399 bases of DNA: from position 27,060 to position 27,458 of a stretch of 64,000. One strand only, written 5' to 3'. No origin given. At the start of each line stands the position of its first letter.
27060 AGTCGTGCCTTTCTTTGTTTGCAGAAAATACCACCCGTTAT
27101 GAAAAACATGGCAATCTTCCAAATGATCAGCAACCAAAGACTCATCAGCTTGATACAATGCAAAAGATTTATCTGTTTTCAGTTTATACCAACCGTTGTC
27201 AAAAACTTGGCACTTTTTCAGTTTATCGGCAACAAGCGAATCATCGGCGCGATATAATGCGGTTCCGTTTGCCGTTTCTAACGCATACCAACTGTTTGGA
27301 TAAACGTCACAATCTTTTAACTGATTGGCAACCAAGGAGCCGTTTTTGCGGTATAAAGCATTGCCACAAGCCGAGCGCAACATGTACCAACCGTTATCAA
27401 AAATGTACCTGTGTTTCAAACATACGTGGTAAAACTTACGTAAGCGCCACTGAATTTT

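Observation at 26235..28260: Tandem array of three paralogous NGWY-repeat proteins with conserved leaders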

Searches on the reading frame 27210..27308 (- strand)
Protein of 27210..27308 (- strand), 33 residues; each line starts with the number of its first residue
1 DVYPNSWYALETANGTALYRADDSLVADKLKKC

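Call 23: search_solved_structures(query=A3, max_evalue=10)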
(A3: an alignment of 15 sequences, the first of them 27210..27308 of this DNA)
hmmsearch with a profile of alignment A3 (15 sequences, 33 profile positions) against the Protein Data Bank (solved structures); distinct sequences matched with E-value up to 10: 8.
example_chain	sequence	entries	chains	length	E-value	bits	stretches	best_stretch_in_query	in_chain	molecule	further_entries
3npf_A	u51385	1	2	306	0.51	13.1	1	4-16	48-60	putative dipeptidyl-peptidase VI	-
1mrz_A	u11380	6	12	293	0.65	12.7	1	9-26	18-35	Riboflavin kinase/FMN adenylyltransferase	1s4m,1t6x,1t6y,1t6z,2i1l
3vdy_A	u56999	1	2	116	1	12.1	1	11-26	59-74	Single-stranded DNA-binding protein ssbB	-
7czl_n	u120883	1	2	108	1.4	11.6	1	16-25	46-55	Psb27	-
2y6x_A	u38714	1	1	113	1.5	11.5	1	16-25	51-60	PHOTOSYSTEM II 11 KD PROTEIN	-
7nhp_1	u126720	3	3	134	1.9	11.3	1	16-25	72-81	Photosystem II lipoprotein Psb27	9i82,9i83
3hij_A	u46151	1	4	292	2.8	10.7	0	10-20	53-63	Dihydrodipicolinate synthase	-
1xky_A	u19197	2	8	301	3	10.6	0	10-20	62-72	dihydrodipicolinate synthase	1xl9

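Call 25: find_related_loci(query=A4, collection=genome_contigs, flank=10000)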
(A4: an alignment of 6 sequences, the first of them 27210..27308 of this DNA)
Query A4 (33 aa) in genome_contigs; peptide patterns used: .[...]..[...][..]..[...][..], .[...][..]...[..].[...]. (x = any residue, [..] = any of these).
74 stretches matched a pattern; 1 encode a relative of the query (tblastn E <= 1e-3); 1 distinct loci.
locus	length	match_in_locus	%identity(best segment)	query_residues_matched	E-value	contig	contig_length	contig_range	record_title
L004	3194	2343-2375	91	4-14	4e-6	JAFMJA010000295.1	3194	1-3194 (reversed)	MAG: Burkholderiaceae bacterium isolate DEBay_Sum019D_L_G_120 NODE_43049_length_3194_cov_5.762026, whole genome shotgun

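Call 35: search_protein_representatives(alignment_id=A3)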
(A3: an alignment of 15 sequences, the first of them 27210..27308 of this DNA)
Query: 15 sequences, 33 profile positions. Proteins with E-value up to 0.001 (for the whole library): 50; up to 1e-10: 13; up to 1e-30: 4. The best 50 are listed.
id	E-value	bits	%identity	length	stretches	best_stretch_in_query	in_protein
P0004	9.2e-43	159.5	-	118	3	1-33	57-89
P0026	1.1e-37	143.2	-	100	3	1-33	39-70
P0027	5.0e-33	128.3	-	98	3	1-31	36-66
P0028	1.4e-32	126.9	-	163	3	1-33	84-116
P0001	2.1e-30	119.9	-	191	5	2-33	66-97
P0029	1.4e-25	104.5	-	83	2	1-33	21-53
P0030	2.7e-19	84.4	-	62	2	2-33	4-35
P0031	1.4e-15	72.5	-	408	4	3-27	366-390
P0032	6.9e-14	67.1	-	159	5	2-30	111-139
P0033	7.6e-14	66.9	-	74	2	3-33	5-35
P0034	2.7e-12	62.0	-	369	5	4-27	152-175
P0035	5.4e-12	61.0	-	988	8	4-17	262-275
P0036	2.1e-11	59.2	-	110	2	1-33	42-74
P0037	4.7e-10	54.8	-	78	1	1-26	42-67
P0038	8.2e-10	54.1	-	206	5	18-33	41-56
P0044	1.1e-06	44.1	-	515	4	14-30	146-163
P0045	1.4e-06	43.7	-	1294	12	6-15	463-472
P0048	1.6e-05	40.3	-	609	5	14-26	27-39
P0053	1.1e-04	37.6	-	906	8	13-24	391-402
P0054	1.4e-04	37.4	-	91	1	3-31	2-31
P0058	1.9e-04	36.9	-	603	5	19-31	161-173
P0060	2.9e-04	36.3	-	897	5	19-31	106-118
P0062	4.8e-04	35.6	-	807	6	16-24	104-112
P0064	5.0e-04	35.5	-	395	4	18-26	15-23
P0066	6.7e-04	35.1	-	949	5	16-33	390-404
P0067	7.3e-04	35.0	-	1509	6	2-17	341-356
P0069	8.2e-04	34.8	-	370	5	2-17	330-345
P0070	8.5e-04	34.8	-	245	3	2-17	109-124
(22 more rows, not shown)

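Call 46: find_encoding_contigs(protein=P0029, flank=10000, max_places=4)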
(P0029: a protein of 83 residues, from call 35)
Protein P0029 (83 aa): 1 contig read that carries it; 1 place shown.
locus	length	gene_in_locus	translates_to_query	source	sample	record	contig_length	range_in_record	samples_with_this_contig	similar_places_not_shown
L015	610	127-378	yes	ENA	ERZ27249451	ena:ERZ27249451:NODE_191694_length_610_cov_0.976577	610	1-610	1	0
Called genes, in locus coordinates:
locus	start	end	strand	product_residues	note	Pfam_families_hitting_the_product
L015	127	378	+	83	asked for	-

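Call 47: find_encoding_contigs(protein=P0026, flank=10000, max_places=4)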
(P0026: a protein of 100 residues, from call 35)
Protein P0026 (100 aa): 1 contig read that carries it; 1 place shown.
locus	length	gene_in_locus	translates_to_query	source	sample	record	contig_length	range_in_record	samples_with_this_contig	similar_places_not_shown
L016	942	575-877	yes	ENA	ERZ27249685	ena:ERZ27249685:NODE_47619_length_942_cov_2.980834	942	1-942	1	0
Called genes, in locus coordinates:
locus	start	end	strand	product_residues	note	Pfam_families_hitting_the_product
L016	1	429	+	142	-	?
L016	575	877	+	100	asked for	-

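Call 57: find_encoding_contigs(protein=P0034, flank=8000, max_places=3)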
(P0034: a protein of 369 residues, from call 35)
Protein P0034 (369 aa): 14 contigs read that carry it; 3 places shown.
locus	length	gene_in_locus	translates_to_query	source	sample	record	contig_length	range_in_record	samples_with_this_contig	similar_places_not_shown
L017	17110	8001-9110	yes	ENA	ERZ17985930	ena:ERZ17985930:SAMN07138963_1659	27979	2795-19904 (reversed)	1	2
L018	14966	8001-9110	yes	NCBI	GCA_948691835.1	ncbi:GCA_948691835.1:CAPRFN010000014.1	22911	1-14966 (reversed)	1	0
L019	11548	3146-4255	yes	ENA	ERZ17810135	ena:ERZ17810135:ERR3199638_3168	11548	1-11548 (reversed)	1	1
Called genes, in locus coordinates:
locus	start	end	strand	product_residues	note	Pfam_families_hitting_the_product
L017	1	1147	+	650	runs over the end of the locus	PF00773:RNB, PF00575:S1 (weak)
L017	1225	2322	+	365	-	PF03572:Peptidase_S41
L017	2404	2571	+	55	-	PF00471:Ribosomal_L33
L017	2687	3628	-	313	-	PF02899:Phage_int_SAM_1, PF13495:Phage_int_SAM_4 (weak), PF00589:Phage_integrase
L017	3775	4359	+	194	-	-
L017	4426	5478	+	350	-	PF01210:NAD_Gly3P_dh_N, PF02558:ApbA (weak), PF07479:NAD_Gly3P_dh_C, PF20618:GPD_NAD_C_bact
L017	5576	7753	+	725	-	PF17764:PriA_3primeBD, PF00270:DEAD, PF04851:ResIII, PF18319:Zn_ribbon_PriA, PF00271:Helicase_C (weak), PF18074:PriA_C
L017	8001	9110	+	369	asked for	-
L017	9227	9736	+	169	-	-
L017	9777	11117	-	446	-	-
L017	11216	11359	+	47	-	-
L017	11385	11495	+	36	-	-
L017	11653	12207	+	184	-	PF00213:OSCP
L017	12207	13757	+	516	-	PF02874:ATP-synt_ab_N, PF00006:ATP-synt_ab, PF00306:ATP-synt_ab_C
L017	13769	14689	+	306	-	PF00231:ATP-synt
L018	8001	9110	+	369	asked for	-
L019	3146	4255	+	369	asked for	-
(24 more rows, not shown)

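Call 58: find_encoding_contigs(protein=P0044, flank=8000, max_places=3)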
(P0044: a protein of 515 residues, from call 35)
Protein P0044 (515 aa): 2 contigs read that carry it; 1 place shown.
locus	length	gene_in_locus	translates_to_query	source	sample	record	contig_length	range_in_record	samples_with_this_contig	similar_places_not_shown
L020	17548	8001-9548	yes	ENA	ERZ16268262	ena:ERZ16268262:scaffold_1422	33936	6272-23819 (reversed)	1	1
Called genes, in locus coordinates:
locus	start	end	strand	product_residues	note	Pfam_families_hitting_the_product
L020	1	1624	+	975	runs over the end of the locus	-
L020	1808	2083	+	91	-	-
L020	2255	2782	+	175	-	-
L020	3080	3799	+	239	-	PF00588:SpoU_methylase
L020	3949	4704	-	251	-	-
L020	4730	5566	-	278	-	-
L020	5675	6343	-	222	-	PF25087:GMPPB_C (faint), PF00132:Hexapep, PF14602:Hexapep_2 (weak)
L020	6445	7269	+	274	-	PF02129:Peptidase_S15, PF00561:Abhydrolase_1 (weak), PF12146:Hydrolase_4 (weak), PF12697:Abhydrolase_6 (faint)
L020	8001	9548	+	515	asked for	-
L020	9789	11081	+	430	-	-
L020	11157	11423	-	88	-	-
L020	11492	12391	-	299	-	PF02811:PHP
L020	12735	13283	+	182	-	PF07017:PagP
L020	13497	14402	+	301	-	PF01555:N6_N4_Mtase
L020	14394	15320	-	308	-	PF09518:RE_HindIII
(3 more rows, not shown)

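Call 59: find_encoding_contigs(protein=P0031, flank=8000, max_places=3)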
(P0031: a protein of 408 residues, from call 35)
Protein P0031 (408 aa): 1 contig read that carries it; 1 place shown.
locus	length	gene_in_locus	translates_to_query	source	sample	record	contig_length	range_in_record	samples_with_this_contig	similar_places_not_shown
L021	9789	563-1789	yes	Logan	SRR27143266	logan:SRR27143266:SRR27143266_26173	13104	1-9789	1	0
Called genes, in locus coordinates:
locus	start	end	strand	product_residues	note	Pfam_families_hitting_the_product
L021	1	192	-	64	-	?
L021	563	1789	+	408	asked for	-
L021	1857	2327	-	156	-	PF00436:SSB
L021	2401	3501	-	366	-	PF13433:Peripla_BP_5 (weak), PF13458:Peripla_BP_6, PF01094:ANF_receptor (weak)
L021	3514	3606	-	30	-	-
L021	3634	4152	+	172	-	-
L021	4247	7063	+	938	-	PF00005:ABC_tran (faint), PF02463:SMC_N (faint), PF13555:AAA_29 (faint), PF20703:nSTAND1 (faint), PF17760:UvrA_inter, PF17755:UvrA_DNA-bind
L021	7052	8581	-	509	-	-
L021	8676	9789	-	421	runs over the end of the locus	PF03349:Toluene_X, PF13505:OMP_b-brl (faint), PF10677:DUF2490 (faint)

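Call 71: find_related_loci(query=A4, collection=metagenome_contigs, flank=10000)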
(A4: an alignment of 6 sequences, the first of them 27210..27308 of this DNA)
Query A4 (33 aa) in metagenome_contigs; peptide patterns used: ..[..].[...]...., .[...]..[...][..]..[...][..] (x = any residue, [..] = any of these).
137 stretches matched a pattern; 1 encode a relative of the query (tblastn E <= 1e-3); 1 distinct loci.
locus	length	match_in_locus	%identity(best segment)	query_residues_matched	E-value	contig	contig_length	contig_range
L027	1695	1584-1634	82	11-27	5e-7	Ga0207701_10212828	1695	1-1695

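Call 76: search_dna_similar(query=P0030, collection=phages, mode=protein, max_evalue=1, max_rows=15)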
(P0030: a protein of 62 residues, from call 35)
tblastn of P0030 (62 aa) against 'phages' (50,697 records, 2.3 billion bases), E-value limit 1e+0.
No match.

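Call 77: find_related_loci(query=A4, collection=viral_contigs, flank=10000)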
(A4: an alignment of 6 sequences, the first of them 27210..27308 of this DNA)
Query A4 (33 aa) in viral_contigs; peptide patterns used: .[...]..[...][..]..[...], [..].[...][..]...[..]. (x = any residue, [..] = any of these).
62 stretches matched a pattern, but none encodes a relative of the query by tblastn (E <= 1e-3).

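Call 80: find_encoding_contigs(protein=P0027, flank=10000, max_places=4)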
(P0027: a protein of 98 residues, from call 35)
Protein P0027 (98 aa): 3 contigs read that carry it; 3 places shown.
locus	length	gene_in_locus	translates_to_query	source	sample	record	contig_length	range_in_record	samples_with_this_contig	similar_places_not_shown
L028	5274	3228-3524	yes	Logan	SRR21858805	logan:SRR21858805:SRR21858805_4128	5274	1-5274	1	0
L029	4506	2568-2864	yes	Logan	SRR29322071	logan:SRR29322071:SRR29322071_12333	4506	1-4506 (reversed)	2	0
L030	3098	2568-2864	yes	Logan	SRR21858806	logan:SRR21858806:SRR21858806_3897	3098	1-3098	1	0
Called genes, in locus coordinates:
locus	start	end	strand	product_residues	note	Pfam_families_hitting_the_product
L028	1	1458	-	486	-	?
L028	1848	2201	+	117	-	-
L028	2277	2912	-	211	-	PF00702:Hydrolase (faint), PF06941:NT5C (weak)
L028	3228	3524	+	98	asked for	-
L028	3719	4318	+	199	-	-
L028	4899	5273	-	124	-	?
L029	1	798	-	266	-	?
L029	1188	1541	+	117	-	-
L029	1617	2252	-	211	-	PF00702:Hydrolase (faint), PF06941:NT5C (weak)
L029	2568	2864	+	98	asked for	-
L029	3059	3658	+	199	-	-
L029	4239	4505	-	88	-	?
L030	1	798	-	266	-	?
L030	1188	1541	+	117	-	-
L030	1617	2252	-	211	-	PF00702:Hydrolase (faint), PF06941:NT5C (weak)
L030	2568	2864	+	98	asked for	-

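Call 81: find_encoding_contigs(protein=P0032, flank=10000, max_places=4)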
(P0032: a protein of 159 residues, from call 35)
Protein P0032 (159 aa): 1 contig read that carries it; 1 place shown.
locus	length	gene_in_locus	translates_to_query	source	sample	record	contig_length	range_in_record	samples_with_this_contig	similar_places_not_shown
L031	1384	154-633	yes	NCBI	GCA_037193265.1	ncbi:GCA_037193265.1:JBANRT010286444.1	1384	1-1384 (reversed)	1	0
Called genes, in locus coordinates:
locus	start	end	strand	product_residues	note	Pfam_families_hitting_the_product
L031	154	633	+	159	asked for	-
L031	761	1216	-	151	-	PF04364:DNA_pol3_chi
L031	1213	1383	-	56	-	?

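Call 91: search_protein_families(library=phrogs, proteins=[P0030, P0033, P0026, P0027, P0029, P0032, P0054, P0037, P0036], max_evalue=0.01)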
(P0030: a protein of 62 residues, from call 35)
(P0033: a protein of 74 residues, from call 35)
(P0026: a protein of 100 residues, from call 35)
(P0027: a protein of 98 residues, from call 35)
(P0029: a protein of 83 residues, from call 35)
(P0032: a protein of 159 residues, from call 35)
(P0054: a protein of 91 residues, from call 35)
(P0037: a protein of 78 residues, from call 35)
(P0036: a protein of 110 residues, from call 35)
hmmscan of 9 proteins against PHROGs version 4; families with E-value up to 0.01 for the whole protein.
P0030 (62 aa): 0 families

P0033 (74 aa): 0 families

P0026 (100 aa): 0 families

P0027 (98 aa): 0 families

P0029 (83 aa): 1 family
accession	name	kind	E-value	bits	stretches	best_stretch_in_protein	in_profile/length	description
phrog_22927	-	unknown function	0.0092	16.9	0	54-67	18-31/55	-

P0032 (159 aa): 0 families

P0054 (91 aa): 0 families

P0037 (78 aa): 0 families

P0036 (110 aa): 0 families
